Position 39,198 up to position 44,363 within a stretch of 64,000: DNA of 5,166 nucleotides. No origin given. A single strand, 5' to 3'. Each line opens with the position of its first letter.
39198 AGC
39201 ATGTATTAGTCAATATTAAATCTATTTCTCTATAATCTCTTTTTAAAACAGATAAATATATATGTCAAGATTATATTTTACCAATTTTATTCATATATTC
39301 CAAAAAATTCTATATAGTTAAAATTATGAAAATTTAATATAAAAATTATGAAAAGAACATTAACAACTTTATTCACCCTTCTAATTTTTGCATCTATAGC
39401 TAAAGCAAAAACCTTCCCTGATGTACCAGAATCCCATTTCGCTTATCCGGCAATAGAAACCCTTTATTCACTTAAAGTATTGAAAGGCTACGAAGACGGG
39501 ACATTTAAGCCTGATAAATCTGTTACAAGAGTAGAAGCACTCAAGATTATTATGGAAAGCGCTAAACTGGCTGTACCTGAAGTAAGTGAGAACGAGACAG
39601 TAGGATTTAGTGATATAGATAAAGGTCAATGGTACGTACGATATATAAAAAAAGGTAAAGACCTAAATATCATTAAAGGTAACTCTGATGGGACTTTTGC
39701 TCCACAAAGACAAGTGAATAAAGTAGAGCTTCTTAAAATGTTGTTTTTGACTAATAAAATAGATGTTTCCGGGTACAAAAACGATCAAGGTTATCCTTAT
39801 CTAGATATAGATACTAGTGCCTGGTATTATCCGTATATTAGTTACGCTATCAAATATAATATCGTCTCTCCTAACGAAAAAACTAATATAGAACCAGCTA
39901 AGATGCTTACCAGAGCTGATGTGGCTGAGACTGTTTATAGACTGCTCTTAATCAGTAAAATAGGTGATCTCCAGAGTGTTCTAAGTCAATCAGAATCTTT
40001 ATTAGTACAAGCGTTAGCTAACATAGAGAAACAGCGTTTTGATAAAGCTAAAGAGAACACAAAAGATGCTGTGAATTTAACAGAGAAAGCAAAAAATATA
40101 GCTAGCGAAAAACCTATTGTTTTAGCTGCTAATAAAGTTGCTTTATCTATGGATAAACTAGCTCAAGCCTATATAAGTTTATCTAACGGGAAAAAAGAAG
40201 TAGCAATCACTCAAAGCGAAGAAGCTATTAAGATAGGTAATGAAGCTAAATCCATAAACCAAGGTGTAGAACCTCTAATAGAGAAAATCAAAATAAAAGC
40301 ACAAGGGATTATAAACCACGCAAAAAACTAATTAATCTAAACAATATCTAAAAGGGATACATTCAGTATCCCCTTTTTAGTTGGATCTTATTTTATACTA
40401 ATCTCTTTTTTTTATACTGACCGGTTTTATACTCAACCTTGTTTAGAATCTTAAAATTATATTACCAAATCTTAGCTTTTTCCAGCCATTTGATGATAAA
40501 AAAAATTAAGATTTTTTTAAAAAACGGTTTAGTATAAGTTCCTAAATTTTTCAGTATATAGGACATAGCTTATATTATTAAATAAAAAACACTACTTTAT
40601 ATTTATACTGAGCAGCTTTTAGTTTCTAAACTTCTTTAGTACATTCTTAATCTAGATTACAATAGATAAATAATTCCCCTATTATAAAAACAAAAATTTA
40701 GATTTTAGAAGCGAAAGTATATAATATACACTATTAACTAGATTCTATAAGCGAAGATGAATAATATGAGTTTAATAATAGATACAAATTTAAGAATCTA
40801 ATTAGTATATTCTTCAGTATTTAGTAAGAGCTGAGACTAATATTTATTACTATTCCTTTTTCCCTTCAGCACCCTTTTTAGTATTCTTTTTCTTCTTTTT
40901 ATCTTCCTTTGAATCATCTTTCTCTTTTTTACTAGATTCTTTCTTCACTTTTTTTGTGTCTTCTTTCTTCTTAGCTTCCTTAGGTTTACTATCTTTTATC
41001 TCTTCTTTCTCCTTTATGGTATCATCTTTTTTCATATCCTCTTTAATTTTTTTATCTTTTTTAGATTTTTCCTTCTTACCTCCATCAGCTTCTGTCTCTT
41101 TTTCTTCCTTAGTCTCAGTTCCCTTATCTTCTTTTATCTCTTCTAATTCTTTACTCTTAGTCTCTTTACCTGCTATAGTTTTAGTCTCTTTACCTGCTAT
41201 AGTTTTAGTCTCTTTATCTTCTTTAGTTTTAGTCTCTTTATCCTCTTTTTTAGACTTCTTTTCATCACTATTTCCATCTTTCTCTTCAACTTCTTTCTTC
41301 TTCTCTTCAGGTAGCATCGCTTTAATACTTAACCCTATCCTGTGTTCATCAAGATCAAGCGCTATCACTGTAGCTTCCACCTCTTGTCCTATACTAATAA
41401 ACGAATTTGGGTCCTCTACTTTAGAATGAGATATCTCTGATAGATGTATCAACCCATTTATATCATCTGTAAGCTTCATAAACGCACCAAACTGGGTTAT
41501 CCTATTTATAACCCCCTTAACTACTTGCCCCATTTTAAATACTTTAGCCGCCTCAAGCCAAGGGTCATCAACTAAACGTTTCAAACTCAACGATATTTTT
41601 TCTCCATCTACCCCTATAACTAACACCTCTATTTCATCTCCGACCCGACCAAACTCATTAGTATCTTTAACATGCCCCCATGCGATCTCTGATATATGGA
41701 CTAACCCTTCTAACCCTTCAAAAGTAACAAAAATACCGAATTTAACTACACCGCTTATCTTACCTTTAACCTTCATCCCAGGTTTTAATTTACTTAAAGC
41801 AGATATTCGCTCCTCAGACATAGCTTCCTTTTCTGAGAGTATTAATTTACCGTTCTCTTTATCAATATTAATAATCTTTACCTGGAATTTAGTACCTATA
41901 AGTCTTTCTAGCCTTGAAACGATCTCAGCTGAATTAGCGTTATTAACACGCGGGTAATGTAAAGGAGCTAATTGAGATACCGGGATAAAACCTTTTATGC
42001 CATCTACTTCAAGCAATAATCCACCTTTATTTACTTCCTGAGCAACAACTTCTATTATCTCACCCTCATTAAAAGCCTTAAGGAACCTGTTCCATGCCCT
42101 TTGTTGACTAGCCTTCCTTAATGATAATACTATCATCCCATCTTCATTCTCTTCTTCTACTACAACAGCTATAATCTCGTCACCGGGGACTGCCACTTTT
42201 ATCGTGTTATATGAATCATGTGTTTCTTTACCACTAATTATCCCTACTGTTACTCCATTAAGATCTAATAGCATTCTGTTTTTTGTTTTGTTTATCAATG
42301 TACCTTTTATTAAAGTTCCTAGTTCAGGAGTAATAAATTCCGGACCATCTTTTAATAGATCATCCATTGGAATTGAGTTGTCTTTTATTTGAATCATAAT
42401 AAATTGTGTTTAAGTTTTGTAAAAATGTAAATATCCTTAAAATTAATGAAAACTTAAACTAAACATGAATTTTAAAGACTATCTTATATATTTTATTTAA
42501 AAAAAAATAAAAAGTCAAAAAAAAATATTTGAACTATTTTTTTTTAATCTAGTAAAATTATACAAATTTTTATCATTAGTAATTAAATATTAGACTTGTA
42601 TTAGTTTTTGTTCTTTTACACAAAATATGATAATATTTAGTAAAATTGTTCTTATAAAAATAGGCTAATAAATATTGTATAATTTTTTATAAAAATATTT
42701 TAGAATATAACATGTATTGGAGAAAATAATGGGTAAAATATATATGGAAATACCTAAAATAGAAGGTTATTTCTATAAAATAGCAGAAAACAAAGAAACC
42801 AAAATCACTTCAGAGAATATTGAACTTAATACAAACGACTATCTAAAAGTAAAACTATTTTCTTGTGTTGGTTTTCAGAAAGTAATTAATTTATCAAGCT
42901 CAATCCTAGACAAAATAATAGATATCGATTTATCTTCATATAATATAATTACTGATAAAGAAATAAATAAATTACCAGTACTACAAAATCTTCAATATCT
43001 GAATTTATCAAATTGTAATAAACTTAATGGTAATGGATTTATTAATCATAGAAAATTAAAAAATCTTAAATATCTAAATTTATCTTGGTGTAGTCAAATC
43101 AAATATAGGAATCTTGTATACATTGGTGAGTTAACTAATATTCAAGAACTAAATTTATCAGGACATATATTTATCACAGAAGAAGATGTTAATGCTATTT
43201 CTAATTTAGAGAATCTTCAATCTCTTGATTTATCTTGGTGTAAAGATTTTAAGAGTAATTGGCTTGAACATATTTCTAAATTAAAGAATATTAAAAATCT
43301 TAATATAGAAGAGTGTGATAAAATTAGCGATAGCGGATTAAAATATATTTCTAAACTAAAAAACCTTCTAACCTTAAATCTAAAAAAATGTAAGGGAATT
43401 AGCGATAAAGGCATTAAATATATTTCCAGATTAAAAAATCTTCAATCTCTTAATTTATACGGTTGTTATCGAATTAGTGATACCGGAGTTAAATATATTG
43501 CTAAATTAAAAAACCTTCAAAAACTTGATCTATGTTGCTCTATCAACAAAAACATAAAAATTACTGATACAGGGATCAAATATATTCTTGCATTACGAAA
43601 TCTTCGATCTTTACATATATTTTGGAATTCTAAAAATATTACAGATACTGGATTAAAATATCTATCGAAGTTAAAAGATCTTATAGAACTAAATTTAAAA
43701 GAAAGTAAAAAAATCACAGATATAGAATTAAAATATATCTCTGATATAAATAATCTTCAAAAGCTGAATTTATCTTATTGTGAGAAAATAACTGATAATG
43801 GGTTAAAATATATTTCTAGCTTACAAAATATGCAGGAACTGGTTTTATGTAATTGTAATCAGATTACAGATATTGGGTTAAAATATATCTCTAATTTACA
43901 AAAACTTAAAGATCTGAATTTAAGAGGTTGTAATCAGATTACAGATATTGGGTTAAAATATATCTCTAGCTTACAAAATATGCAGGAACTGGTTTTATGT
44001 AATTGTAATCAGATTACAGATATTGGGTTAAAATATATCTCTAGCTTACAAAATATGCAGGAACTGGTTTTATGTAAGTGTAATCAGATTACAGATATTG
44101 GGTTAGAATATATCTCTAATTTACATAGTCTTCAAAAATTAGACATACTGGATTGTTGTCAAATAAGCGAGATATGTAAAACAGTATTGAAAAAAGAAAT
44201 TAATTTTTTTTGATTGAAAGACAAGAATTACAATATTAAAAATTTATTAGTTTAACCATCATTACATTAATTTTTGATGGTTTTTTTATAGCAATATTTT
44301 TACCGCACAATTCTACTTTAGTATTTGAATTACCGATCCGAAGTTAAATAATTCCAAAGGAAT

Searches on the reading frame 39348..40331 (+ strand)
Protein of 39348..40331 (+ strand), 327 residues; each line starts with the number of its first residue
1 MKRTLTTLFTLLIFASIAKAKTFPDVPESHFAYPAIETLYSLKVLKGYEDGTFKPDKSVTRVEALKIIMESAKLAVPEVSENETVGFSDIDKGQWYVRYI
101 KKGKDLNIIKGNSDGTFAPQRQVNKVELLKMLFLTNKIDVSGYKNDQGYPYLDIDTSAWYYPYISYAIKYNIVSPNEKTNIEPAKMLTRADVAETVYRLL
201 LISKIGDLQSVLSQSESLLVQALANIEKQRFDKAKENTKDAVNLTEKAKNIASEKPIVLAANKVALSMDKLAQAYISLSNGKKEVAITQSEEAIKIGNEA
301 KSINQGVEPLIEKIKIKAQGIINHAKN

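Call 3: search_protein_families(library=pfam, proteins=[window:39348-40331:+], max_evalue=0.01)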
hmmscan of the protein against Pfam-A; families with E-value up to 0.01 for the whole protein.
window:39348-40331:+ (327 aa): 1 family
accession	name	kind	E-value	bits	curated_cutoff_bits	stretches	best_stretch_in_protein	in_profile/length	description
PF00395.25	SLH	-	2e-36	124.1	20.8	3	22-64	1-43/44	S-layer homology domain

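Call 4: search_protein_families(library=ncbifam, proteins=[window:39348-40331:+], max_evalue=0.01)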
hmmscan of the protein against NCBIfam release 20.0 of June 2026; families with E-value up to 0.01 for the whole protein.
window:39348-40331:+ (327 aa): 1 family
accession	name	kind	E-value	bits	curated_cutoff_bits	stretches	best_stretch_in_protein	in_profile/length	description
NF033190.2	inl_like_NEAT_1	exception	8.8e-10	37.5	1275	1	23-194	582-746/754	NEAT domain-containing leucine-rich repeat protein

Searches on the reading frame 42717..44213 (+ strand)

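Call 9: search_protein_families(library=pfam, proteins=[window:42717-44213:+], max_evalue=0.0001)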
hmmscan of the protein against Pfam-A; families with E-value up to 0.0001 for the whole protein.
window:42717-44213:+ (498 aa): 7 families
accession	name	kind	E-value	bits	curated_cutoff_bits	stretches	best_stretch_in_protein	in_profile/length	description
PF12799.13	LRR_4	-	7.6e-34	115.4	27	4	395-439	1-43/44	Leucine Rich repeats (2 copies)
PF13516.12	LRR_6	-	8.2e-30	100.9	23.4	0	345-367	3-24/24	Leucine Rich repeat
PF23598.1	LRR_14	-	8.4e-22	77.8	40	1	158-406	15-249/353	Leucine-rich repeat region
PF13855.12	LRR_8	-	6.8e-19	67.8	27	2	421-477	2-56/61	Leucine rich repeat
PF23247.1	LRR_RPS2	-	9.2e-14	52.1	27.9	0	82-201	47-160/160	Plant disease resistance protein RPS2-like, leucine-rich repeats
PF23952.1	LRR_EndoS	-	2.5e-10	41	27.9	0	388-439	38-90/116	Endo-beta-N-acetylglucosaminidase EndoS LRR domain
PF25019.1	LRR_R13L1-DRL21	-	1.7e-08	34.8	27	0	261-405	1-127/127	R13L1/DRL21 LRRs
